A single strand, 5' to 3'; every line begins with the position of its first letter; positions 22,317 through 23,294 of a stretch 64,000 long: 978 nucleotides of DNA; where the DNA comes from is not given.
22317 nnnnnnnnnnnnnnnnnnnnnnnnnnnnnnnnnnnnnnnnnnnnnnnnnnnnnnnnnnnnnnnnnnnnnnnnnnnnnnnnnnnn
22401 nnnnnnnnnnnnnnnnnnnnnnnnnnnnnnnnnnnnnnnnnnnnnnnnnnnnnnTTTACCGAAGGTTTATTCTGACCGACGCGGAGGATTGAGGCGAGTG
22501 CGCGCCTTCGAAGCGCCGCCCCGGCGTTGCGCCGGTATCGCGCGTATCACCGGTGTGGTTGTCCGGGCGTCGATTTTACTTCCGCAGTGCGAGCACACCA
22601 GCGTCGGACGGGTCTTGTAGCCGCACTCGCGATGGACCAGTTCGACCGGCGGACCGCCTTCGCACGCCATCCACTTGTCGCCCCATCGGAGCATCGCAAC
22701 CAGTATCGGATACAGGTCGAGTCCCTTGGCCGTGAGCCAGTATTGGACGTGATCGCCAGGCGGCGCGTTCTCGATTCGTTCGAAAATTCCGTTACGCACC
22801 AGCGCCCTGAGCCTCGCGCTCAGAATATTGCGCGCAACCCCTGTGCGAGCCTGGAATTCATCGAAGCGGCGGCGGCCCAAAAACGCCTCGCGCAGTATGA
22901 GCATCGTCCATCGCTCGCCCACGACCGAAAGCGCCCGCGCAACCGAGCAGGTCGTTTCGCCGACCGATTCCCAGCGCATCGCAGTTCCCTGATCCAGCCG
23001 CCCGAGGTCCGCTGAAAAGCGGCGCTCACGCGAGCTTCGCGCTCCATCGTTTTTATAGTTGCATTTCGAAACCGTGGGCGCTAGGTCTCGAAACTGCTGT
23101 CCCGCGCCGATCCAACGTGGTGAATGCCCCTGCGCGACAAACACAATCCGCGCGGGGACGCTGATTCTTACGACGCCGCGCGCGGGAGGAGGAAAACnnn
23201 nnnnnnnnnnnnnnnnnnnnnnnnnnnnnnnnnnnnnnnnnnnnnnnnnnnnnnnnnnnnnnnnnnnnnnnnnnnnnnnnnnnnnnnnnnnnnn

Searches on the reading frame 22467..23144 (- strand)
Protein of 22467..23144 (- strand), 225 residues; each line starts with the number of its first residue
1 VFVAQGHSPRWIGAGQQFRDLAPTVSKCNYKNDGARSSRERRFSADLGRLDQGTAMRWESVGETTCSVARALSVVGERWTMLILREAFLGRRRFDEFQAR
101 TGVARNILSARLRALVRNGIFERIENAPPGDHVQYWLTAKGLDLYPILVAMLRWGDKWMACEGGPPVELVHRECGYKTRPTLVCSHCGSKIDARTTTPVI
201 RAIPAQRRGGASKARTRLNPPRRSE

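Call 9: search_protein_families(library=pfam, proteins=[window:22467-23144:-], max_evalue=0.001)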
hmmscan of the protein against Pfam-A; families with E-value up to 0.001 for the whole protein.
window:22467-23144:- (225 aa): 1 family
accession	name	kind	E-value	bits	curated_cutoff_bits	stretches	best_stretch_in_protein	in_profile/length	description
PF01638.23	HxlR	-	7.8e-22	77.4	20.8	1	74-160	1-88/91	HxlR-like helix-turn-helix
